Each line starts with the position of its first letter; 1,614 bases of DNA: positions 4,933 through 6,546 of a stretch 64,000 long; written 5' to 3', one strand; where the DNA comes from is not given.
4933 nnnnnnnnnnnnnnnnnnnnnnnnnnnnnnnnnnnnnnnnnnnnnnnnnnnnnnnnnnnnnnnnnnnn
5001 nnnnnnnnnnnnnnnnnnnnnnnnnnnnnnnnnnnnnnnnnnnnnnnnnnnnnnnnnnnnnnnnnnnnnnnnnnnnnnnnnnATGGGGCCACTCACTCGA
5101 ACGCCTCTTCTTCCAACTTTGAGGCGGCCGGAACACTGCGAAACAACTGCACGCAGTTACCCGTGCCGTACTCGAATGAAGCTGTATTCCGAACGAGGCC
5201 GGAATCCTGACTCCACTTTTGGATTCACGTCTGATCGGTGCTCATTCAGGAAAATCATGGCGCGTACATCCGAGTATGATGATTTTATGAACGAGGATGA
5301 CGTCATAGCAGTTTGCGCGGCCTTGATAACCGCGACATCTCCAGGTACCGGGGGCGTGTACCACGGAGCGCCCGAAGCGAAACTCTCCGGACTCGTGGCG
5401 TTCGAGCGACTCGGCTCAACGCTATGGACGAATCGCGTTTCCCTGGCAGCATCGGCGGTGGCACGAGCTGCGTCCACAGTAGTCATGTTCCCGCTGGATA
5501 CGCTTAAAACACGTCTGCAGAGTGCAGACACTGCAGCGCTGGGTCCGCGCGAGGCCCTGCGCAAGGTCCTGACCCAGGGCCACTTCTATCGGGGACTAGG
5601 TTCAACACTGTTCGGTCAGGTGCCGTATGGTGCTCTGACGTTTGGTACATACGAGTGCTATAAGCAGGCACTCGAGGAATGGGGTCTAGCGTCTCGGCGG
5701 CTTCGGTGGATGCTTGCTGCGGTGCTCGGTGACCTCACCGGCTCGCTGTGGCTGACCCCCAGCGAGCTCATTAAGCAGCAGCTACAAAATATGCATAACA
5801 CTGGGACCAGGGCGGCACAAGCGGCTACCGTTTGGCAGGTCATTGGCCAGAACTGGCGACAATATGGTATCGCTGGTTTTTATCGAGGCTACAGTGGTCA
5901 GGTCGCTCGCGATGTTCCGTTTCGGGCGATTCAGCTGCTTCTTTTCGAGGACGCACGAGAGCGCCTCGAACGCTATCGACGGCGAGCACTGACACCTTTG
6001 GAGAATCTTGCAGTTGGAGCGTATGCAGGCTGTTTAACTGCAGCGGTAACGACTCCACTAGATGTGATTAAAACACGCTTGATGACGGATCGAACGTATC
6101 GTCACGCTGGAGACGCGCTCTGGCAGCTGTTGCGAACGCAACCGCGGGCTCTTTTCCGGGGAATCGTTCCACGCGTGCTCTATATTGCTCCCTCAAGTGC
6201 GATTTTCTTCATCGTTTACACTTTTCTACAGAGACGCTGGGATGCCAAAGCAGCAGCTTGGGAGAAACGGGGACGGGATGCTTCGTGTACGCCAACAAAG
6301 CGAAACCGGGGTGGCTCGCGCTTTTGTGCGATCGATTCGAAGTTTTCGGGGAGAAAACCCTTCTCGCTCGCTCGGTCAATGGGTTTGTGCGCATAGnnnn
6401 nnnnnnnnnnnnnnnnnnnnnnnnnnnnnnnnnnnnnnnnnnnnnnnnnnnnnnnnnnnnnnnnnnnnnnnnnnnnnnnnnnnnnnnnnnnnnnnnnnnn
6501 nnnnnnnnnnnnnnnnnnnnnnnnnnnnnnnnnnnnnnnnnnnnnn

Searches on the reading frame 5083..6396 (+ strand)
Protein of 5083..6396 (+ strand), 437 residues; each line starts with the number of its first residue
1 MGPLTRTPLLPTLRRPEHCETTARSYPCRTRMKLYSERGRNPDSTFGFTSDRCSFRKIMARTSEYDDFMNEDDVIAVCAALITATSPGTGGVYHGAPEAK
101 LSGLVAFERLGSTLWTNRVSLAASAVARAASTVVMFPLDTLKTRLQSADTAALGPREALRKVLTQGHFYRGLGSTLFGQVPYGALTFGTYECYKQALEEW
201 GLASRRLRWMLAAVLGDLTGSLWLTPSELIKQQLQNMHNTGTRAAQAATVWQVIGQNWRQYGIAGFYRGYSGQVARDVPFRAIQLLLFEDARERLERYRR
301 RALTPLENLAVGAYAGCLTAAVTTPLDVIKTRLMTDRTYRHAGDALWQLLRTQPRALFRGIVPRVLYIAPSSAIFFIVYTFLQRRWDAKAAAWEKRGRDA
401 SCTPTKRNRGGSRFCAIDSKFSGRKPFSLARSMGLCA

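Call 9: search_protein_families(library=pfam, proteins=[window:5083-6396:+])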
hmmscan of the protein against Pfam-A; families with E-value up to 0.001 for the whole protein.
window:5083-6396:+ (437 aa): 1 family
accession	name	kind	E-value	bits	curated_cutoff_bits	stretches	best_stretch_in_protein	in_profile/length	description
PF00153.32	Mito_carr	-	7.9e-51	170.2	22.3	3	303-385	3-91/96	Mitochondrial carrier protein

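Call 14: find_encoding_contigs(protein=window:5083-6396:+, flank=10000, max_places=10)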
Protein window:5083-6396:+ (437 aa): no gene with exactly this product is on record in the collection.

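Call 16: find_homologous_proteins(query=window:5083-6396:+, max_evalue=1e-40)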
Query window:5083-6396:+ (437 aa): 71 proteins with E <= 1e-40 among 8000 candidates.
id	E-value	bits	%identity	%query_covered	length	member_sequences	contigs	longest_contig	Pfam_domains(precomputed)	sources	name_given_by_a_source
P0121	3.5e-269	911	99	93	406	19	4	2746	PF00153.33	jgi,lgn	jgi:solute carrier family 25 S-adenosylmethionine transporter 26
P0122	1.8e-142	493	78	66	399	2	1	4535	PF00153.33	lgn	-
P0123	2.0e-141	490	74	72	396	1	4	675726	PF00153.33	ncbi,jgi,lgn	jgi:solute carrier family 25 S-adenosylmethionine transporter 26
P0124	7.2e-138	478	81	59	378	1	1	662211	PF00153.33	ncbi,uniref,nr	ncbi:hypothetical protein F1559_004309 [Cyanidiococcus yangmingshanensis]|uniref:Uncharacterized pro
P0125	2.9e-101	357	63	63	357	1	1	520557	PF00153.33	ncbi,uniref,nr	ncbi:hypothetical protein CDCA_CDCA06G1777 [Cyanidium caldarium]|uniref:Mitochondrial carrier protei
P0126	3.1e-100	354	64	62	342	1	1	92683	PF00153.33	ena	-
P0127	2.8e-99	351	62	62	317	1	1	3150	PF00153.33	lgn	-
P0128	3.4e-66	242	47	66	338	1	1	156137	PF00153.33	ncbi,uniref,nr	ncbi:hypothetical protein GpartN1_g7497.t1 [Galdieria partita]|uniref:Mitochondrial carrier protein 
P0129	4.1e-66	242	48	62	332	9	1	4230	PF00153.33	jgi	-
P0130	1.7e-64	236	44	68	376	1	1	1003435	PF00153.33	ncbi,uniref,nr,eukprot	ncbi:S-adenosylmethionine carrier 1, chloroplastic/mitochondrial [Porphyridium purpureum]|uniref:S-a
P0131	3.4e-61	225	45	66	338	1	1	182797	PF00153.33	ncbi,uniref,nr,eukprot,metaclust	ncbi:mitochondrial carrier (BOU / S-adenosylmethionine carrier) [Galdieria sulphuraria]|uniref:Mitoc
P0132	1.8e-60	223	44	65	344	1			PF00153.33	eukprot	eukprot:CAMPEP_0118974326 /NCGR_PEP_ID=MMETSP1173-20130426/11191_1 /TAXON_ID=1034831 /ORGANISM="Rhiz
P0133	4.1e-58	215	44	66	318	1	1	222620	PF00153.33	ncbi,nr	ncbi:Probable S-adenosylmethionine carrier 2, chloroplastic [Galdieria sulphuraria]|nr:Probable S-ad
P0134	5.6e-57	212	43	62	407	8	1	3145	PF00153.33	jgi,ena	jgi:solute carrier family 25 S-adenosylmethionine transporter 26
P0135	6.1e-57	211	43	67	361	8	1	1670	PF00153.33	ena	-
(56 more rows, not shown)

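Call 17: list_cluster_members(proteins=[P0121, P0001, P0123])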
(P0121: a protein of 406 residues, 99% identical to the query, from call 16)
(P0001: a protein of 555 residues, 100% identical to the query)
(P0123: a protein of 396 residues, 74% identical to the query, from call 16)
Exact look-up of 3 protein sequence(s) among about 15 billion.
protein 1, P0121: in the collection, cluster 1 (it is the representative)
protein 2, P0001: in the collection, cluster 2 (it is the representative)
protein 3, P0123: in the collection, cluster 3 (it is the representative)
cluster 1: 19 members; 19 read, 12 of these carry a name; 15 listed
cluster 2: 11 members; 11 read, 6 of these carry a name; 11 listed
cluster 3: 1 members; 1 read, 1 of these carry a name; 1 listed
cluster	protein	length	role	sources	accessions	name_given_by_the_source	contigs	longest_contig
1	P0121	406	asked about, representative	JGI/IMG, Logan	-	solute carrier family 25 S-adenosylmethionine transporter 26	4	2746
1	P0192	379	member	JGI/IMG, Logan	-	solute carrier family 25 S-adenosylmethionine transporter 26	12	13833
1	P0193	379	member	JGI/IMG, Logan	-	solute carrier family 25 S-adenosylmethionine transporter 26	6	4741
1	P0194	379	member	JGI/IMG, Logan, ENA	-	solute carrier family 25 S-adenosylmethionine transporter 26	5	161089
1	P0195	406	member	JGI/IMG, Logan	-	solute carrier family 25 S-adenosylmethionine transporter 26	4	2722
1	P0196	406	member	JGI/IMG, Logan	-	solute carrier family 25 S-adenosylmethionine transporter 26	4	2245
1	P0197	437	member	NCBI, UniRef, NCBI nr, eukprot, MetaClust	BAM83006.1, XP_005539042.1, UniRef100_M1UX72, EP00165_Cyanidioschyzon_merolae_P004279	similar to mitochondrial carrier protein [Cyanidioschyzon merolae strain 10D] | Similar to mitochondrial carrier protein n=1 Tax=Cyanidioschyzon merolae (strain ... | XP_005539042.1 similar to mitochondrial carrier protein [Cyanidioschyzon merolae strain ...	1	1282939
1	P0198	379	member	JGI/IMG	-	solute carrier family 25 S-adenosylmethionine transporter 26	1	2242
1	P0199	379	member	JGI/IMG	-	solute carrier family 25 S-adenosylmethionine transporter 26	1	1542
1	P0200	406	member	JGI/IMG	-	solute carrier family 25 S-adenosylmethionine transporter 26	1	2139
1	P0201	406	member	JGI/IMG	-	solute carrier family 25 S-adenosylmethionine transporter 26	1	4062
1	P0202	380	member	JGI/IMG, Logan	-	solute carrier family 25 S-adenosylmethionine transporter 26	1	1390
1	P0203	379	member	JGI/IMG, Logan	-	-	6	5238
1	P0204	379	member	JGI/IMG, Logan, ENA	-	-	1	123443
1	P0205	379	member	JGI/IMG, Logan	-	-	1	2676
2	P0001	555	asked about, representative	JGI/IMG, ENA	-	-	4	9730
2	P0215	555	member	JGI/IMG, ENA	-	-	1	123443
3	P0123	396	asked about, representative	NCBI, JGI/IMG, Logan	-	solute carrier family 25 S-adenosylmethionine transporter 26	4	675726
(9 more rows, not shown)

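Call 18: find_encoding_contigs(protein=P0121, flank=10000, max_places=10)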
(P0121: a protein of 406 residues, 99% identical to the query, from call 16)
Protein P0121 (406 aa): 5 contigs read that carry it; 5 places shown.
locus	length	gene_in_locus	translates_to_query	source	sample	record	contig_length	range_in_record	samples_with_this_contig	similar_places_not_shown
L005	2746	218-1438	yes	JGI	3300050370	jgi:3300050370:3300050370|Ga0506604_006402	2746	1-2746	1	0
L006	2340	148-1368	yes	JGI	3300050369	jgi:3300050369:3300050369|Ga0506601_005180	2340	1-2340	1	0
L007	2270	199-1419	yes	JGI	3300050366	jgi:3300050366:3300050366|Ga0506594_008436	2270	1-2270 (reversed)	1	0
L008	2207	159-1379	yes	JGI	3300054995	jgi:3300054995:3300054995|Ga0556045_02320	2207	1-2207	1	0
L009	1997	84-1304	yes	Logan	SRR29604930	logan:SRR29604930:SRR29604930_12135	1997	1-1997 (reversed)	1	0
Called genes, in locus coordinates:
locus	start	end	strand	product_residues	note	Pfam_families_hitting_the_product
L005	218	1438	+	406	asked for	PF00153:Mito_carr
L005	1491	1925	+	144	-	-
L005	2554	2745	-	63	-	?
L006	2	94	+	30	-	?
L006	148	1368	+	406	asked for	PF00153:Mito_carr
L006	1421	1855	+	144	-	-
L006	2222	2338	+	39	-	?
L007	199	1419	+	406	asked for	PF00153:Mito_carr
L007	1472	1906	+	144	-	-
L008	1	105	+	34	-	?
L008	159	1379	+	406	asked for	PF00153:Mito_carr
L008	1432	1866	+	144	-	-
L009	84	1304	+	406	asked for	PF00153:Mito_carr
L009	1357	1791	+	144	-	-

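Call 19: find_encoding_contigs(protein=P0123, flank=10000, max_places=4)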
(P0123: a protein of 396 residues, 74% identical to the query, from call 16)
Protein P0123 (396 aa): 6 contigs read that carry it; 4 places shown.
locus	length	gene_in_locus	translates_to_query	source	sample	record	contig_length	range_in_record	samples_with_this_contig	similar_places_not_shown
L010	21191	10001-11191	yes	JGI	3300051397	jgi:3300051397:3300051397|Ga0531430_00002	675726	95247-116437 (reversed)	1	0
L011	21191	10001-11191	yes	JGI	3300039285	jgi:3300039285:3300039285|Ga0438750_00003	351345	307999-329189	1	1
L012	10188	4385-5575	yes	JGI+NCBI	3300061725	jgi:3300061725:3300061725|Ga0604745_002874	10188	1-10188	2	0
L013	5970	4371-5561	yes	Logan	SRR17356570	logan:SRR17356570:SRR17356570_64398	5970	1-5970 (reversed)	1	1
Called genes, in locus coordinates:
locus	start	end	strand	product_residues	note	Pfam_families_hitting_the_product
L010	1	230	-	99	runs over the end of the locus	-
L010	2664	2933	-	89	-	-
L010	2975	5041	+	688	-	PF28410:Diphthami_syn_2_C, PF01042:Ribonuc_L-PSP (weak)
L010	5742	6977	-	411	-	PF03619:Solute_trans_a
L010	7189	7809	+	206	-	PF00994:MoCF_biosynth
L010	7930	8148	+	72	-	-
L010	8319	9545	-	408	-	PF03850:Tfb4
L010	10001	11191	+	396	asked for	PF00153:Mito_carr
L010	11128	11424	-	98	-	-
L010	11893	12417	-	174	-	-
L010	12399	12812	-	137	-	-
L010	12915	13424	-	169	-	-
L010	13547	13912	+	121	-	-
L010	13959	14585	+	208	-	-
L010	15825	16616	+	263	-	PF07890:Rrp15p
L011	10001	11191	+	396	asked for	PF00153:Mito_carr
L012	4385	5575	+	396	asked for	PF00153:Mito_carr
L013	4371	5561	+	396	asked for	PF00153:Mito_carr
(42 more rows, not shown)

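Call 21: find_encoding_contigs(protein=P0194, flank=10000, max_places=6)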
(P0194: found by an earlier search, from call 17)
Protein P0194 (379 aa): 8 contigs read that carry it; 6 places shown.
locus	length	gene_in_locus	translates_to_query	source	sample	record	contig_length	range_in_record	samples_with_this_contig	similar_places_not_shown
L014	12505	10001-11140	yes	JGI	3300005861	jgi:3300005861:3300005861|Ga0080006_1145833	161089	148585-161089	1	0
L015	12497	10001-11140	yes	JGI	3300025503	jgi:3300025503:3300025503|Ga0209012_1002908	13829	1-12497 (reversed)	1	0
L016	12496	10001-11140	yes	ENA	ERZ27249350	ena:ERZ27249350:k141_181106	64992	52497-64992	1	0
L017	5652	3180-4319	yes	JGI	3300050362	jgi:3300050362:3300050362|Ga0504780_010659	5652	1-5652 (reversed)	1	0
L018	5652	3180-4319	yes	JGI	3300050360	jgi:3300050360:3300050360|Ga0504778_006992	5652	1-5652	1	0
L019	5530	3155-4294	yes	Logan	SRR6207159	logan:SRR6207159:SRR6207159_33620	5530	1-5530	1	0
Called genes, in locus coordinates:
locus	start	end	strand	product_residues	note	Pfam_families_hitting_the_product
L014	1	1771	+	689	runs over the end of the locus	PF28410:Diphthami_syn_2_C, PF01042:Ribonuc_L-PSP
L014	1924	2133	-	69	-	-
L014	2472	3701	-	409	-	PF03619:Solute_trans_a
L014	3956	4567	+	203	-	PF00994:MoCF_biosynth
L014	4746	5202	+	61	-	-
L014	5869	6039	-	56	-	-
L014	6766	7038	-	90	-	-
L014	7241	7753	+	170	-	-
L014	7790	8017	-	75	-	-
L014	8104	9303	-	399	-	PF03850:Tfb4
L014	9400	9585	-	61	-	-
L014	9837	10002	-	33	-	-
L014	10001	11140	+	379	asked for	PF00153:Mito_carr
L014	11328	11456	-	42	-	-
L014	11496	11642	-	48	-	-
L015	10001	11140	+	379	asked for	PF00153:Mito_carr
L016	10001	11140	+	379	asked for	PF00153:Mito_carr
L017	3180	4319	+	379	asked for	PF00153:Mito_carr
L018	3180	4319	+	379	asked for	PF00153:Mito_carr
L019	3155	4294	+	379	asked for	PF00153:Mito_carr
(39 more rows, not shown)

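Call 22: find_encoding_contigs(protein=P0204, flank=10000, max_places=4)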
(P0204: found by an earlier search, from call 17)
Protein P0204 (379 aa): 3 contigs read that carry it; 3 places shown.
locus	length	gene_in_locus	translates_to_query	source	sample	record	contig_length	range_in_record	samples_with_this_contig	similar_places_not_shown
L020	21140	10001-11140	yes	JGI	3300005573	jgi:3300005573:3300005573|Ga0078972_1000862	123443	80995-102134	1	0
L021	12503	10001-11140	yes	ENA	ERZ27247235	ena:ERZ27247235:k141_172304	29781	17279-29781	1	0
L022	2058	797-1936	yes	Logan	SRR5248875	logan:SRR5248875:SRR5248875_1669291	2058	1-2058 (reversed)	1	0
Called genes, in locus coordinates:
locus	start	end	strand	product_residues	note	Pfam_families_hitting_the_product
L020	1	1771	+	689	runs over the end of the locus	PF28410:Diphthami_syn_2_C, PF01042:Ribonuc_L-PSP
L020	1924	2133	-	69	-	-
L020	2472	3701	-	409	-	PF03619:Solute_trans_a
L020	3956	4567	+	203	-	PF00994:MoCF_biosynth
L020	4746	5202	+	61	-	-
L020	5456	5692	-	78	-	-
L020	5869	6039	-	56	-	-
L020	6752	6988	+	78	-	-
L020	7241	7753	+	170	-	-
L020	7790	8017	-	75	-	-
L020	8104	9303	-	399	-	PF03850:Tfb4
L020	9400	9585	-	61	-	-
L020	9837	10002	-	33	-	-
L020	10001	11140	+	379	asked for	PF00153:Mito_carr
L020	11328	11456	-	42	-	-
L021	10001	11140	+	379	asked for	PF00153:Mito_carr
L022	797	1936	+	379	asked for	PF00153:Mito_carr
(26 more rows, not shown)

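Call 23: find_encoding_contigs(protein=P0192, flank=10000, max_places=8)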
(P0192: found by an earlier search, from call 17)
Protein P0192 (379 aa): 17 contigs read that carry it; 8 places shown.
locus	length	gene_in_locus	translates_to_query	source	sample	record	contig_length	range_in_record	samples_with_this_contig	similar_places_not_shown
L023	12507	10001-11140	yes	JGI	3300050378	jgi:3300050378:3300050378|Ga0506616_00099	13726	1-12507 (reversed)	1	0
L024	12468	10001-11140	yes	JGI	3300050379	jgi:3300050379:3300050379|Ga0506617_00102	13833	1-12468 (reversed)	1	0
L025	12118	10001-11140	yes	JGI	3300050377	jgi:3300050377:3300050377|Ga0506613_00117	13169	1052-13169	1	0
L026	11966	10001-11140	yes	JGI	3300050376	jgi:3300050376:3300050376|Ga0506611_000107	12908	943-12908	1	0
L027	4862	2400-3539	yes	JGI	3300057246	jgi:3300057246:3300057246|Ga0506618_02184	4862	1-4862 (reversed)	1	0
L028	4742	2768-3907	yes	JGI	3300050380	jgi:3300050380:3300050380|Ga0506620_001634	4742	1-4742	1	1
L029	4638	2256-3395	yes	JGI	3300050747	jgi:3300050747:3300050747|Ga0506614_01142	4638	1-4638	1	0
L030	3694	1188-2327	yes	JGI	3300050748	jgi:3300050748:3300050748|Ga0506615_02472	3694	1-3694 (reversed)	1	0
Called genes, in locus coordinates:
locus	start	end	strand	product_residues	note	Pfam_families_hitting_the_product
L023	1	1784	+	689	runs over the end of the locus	PF28410:Diphthami_syn_2_C, PF01042:Ribonuc_L-PSP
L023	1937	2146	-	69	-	-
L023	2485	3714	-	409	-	PF03619:Solute_trans_a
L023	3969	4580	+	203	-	PF00994:MoCF_biosynth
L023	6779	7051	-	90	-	-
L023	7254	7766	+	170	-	-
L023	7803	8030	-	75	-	-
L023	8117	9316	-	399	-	PF03850:Tfb4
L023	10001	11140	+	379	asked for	PF00153:Mito_carr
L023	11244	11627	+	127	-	-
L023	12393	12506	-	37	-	?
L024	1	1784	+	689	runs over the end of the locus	PF28410:Diphthami_syn_2_C, PF01042:Ribonuc_L-PSP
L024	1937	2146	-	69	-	-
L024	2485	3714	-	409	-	PF03619:Solute_trans_a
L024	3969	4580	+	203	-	PF00994:MoCF_biosynth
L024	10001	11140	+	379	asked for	PF00153:Mito_carr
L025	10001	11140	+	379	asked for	PF00153:Mito_carr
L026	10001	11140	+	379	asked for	PF00153:Mito_carr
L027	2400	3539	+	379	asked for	PF00153:Mito_carr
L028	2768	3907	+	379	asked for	PF00153:Mito_carr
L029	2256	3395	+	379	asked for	PF00153:Mito_carr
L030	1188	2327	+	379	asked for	PF00153:Mito_carr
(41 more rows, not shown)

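Call 49: find_encoding_contigs(protein=P0124, flank=10000, max_places=3)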
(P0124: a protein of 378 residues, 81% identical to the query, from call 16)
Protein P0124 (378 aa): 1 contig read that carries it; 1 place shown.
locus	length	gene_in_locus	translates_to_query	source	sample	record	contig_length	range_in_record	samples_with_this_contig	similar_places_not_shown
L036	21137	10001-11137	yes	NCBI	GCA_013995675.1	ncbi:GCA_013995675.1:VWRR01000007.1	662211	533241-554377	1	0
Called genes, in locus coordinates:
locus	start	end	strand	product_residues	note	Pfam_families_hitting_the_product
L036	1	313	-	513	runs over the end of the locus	PF01432:Peptidase_M3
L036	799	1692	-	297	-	-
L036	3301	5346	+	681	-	PF28410:Diphthami_syn_2_C, PF01042:Ribonuc_L-PSP (weak)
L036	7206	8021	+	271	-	PF00994:MoCF_biosynth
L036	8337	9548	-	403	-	PF03850:Tfb4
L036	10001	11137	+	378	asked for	PF00153:Mito_carr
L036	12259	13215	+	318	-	-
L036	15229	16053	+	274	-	PF07890:Rrp15p (weak)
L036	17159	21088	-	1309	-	-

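Call 70: find_encoding_contigs(protein=P0215, flank=6000, max_places=3)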
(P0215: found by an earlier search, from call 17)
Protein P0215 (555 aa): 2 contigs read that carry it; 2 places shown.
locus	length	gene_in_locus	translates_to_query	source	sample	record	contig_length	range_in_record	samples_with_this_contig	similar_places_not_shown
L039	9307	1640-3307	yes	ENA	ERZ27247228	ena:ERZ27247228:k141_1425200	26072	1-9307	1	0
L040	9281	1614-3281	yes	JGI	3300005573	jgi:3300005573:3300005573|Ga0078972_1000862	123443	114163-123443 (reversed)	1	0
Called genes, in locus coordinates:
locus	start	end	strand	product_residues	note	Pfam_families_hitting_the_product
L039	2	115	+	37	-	?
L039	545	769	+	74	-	-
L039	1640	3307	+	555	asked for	PF00186:DHFR_1, PF00303:Thymidylat_synt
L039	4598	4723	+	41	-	-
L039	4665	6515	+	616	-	PF03644:Glyco_hydro_85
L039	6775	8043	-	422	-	PF01697:Glyco_transf_92 (weak)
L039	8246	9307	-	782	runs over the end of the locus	PF07817:GLE1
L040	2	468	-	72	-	?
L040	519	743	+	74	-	-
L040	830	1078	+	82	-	-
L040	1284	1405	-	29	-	-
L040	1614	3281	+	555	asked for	PF00186:DHFR_1, PF00303:Thymidylat_synt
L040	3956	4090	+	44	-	-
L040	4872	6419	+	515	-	PF03644:Glyco_hydro_85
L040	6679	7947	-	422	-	PF01697:Glyco_transf_92 (weak)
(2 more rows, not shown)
